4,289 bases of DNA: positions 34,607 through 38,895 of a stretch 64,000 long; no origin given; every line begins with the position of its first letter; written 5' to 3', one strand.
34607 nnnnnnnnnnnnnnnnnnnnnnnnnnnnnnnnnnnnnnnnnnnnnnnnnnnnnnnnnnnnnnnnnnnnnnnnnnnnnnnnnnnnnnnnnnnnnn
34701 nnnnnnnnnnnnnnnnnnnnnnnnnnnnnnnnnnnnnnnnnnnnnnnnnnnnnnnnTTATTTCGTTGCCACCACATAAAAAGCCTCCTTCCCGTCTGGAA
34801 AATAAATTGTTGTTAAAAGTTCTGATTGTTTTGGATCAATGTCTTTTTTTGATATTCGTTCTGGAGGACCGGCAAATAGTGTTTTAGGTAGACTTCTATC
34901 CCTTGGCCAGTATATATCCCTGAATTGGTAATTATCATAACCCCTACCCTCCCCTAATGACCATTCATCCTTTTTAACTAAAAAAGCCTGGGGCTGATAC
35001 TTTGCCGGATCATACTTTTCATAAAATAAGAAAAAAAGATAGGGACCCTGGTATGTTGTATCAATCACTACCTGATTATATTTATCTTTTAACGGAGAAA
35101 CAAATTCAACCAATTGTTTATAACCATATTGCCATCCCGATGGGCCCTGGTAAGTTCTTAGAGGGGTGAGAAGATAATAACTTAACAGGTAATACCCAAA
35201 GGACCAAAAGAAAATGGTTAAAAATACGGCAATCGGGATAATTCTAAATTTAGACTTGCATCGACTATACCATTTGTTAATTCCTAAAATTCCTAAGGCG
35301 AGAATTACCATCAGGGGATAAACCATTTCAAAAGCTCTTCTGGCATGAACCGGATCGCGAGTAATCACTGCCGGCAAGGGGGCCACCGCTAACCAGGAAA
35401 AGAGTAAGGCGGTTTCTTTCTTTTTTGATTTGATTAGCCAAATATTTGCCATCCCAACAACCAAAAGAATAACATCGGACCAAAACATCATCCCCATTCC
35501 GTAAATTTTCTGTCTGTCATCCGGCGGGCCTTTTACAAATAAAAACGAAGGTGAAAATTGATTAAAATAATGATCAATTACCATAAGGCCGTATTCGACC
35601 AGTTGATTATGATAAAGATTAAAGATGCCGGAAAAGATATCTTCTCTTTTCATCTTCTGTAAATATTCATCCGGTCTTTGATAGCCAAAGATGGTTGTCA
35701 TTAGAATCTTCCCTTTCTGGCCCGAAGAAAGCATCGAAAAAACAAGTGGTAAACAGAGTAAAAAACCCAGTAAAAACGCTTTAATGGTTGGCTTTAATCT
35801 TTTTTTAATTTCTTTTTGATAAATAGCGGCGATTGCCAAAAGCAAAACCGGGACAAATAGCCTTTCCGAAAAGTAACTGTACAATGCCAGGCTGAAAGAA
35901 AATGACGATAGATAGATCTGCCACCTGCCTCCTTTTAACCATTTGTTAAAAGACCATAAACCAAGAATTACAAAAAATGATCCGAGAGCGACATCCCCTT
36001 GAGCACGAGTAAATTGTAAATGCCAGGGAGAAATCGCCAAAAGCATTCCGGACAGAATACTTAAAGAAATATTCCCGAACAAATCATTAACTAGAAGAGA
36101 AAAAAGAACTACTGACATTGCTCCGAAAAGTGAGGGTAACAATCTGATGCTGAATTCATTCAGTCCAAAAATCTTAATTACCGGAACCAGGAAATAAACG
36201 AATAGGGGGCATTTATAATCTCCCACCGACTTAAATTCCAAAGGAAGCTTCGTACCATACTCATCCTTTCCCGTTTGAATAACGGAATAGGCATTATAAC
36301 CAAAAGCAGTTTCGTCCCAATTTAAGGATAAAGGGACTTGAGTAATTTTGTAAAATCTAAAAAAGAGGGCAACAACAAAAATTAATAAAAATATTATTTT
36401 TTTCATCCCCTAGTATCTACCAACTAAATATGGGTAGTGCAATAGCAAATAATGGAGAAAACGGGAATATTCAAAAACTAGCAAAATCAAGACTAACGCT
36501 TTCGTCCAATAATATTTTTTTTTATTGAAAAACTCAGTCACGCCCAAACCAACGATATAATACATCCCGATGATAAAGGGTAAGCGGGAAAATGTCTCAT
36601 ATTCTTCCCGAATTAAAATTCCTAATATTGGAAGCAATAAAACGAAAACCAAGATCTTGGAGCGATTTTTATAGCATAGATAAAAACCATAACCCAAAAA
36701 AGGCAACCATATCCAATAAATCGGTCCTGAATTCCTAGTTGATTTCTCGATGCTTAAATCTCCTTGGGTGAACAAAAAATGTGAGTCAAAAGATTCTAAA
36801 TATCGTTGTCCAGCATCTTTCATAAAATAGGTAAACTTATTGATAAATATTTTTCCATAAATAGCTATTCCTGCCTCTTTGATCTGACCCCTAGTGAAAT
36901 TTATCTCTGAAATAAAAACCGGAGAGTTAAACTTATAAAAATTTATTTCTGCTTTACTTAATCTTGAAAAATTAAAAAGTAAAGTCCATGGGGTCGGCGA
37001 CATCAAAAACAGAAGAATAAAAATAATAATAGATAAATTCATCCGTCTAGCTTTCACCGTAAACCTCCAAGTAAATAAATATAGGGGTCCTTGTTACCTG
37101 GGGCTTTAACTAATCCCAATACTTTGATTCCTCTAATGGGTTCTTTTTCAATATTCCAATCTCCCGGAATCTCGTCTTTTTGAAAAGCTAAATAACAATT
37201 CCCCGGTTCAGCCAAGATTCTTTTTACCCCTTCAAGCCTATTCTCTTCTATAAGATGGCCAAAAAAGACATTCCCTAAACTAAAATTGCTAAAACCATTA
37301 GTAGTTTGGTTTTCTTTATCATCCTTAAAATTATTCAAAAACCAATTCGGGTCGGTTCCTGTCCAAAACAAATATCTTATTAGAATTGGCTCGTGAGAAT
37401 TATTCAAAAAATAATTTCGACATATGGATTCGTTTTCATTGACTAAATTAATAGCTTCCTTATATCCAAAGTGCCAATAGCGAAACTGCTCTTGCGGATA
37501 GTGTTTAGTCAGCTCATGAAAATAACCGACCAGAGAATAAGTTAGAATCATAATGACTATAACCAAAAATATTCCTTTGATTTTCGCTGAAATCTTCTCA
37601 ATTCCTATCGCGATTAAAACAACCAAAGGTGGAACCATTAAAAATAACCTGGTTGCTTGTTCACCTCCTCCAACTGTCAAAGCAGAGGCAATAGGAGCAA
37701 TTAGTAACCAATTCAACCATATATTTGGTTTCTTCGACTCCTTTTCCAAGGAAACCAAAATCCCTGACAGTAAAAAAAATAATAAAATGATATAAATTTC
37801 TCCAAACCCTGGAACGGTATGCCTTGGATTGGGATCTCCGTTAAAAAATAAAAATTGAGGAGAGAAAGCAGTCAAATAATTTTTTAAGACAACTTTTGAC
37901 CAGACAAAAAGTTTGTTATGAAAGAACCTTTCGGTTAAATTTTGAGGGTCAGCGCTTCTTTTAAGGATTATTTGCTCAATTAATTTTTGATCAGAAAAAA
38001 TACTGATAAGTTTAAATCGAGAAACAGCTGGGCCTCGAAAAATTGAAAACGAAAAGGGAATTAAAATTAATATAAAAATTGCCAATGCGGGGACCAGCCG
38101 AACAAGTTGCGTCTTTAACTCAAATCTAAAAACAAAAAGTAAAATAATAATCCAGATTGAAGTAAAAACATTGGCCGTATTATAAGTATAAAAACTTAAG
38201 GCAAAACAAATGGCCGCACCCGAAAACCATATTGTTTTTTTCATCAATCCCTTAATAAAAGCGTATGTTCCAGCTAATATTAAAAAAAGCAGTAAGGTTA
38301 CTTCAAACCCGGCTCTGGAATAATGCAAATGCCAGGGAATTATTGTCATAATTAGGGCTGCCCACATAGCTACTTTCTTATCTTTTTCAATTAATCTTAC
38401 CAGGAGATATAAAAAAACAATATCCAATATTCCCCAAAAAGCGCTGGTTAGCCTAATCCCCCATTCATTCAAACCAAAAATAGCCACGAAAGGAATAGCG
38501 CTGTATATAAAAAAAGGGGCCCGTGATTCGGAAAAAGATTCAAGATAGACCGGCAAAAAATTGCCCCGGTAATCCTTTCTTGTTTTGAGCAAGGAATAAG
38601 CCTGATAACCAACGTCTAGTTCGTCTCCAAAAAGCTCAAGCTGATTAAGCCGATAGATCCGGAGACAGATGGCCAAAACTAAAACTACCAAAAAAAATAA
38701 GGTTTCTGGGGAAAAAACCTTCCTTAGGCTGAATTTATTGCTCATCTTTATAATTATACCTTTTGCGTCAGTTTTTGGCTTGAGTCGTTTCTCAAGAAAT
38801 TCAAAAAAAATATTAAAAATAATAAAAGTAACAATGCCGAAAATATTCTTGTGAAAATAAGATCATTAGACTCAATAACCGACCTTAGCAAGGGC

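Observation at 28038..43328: Tandem array of ArnT/PMT-like GT-C paralogs with conserved N-terminal DE loop and C-terminal soluble module but divergent middle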

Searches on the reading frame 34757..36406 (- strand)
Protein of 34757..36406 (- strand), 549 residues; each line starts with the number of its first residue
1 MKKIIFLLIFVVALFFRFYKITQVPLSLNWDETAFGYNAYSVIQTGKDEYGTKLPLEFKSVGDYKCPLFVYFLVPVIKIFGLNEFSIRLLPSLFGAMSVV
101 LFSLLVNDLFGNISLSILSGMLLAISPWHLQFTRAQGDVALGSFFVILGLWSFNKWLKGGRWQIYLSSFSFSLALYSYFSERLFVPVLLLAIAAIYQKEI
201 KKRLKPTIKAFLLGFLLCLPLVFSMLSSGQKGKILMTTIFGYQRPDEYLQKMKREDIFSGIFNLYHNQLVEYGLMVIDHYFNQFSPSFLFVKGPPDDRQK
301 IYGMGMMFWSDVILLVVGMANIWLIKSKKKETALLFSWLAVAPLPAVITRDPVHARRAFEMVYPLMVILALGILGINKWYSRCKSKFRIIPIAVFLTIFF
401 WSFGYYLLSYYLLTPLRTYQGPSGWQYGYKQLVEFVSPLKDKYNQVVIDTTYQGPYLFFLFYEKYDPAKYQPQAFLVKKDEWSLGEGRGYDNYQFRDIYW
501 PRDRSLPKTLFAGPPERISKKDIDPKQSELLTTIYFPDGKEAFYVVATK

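Call 4: search_protein_families(library=pfam, proteins=[window:34757-36406:-], max_evalue=0.01)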
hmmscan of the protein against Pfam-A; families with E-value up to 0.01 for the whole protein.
window:34757-36406:- (549 aa): 3 families
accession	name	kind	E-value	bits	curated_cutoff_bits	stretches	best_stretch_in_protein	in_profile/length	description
PF13231.12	PMT_2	-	3.7e-10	40.7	26.1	1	66-221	3-157/160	Dolichyl-phosphate-mannose-protein mannosyltransferase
PF02366.24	PMT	-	5.5e-06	26.6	22.7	1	8-222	2-231/245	Dolichyl-phosphate-mannose-protein mannosyltransferase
PF03779.20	SPW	-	0.0037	18.1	31.5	1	115-162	5-52/93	SPW repeat domain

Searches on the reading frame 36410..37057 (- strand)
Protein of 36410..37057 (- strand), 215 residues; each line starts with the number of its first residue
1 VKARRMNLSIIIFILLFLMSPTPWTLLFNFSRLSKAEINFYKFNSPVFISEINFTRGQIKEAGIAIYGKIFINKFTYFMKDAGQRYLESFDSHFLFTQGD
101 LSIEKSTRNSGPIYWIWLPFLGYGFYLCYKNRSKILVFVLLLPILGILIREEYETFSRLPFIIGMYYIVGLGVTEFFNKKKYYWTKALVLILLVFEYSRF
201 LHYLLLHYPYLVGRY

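Call 4: search_protein_families(library=pfam, proteins=[window:36410-37057:-], max_evalue=0.01)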
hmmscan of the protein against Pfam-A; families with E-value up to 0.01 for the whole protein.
window:36410-37057:- (215 aa): 0 families

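Call 40: find_homologous_proteins(query=window:36410-37057:-, max_evalue=0.001)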
Query window:36410-37057:- (215 aa): 4 proteins with E <= 0.001 among 623 candidates.
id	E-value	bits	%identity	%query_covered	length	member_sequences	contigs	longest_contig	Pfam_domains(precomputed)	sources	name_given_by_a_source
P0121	1.8e-136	471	100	100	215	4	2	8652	-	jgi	-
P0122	8.9e-89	315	65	92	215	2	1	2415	-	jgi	-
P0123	4.4e-52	195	49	95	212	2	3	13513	-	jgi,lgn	jgi:hypothetical protein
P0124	5.1e-47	178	48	88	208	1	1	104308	-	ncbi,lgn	-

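Call 42: find_encoding_contigs(protein=P0124, flank=10000, max_places=2)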
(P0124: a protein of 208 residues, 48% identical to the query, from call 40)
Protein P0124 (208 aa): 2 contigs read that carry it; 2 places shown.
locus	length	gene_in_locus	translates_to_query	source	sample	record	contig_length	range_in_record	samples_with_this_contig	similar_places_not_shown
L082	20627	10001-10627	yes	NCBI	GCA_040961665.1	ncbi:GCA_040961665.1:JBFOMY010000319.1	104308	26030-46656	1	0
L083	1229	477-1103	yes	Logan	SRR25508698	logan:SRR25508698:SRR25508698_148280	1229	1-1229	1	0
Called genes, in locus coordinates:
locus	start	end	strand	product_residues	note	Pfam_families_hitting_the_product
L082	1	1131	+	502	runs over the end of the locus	PF13231:PMT_2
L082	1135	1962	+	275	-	PF00535:Glycos_transf_2, PF13641:Glyco_tranf_2_3, PF13632:Glyco_trans_2_3 (weak)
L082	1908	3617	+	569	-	-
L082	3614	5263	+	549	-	PF02366:PMT (weak), PF13231:PMT_2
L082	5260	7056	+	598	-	PF02366:PMT, PF13231:PMT_2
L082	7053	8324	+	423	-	-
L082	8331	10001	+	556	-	PF02366:PMT (weak), PF13231:PMT_2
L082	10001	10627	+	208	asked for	-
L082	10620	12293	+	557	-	PF13231:PMT_2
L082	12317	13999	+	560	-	PF02366:PMT (weak), PF13231:PMT_2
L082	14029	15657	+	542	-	PF02366:PMT, PF13231:PMT_2 (weak)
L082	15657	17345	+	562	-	PF13231:PMT_2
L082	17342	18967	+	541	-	PF13231:PMT_2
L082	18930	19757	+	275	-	PF00535:Glycos_transf_2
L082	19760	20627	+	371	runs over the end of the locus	PF04188:Mannosyl_trans2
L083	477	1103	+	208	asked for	-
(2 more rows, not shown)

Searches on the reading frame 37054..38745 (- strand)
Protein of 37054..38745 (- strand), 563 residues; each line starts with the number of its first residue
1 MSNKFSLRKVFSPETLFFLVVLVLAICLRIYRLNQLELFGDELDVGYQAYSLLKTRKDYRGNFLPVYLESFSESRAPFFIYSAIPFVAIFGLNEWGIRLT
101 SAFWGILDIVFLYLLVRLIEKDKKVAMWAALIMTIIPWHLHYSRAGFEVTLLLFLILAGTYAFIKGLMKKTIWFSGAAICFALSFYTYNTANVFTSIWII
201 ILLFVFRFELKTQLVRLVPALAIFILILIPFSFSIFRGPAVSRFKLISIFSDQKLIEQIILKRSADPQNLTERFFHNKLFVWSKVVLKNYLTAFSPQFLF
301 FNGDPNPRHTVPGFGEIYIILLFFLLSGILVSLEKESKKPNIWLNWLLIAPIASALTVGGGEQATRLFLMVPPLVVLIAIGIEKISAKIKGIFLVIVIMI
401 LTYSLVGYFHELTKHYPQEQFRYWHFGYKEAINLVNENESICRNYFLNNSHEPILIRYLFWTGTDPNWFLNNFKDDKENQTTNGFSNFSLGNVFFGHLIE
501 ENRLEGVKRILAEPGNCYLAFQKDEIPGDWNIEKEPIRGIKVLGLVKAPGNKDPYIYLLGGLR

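Call 4: search_protein_families(library=pfam, proteins=[window:37054-38745:-], max_evalue=0.01)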
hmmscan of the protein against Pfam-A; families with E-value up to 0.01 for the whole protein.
window:37054-38745:- (563 aa): 2 families
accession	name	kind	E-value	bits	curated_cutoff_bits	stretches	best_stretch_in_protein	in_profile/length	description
PF13231.12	PMT_2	-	9e-11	42.7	26.1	1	75-229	2-155/160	Dolichyl-phosphate-mannose-protein mannosyltransferase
PF02366.24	PMT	-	9.1e-10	38.9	22.7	1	21-234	3-233/245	Dolichyl-phosphate-mannose-protein mannosyltransferase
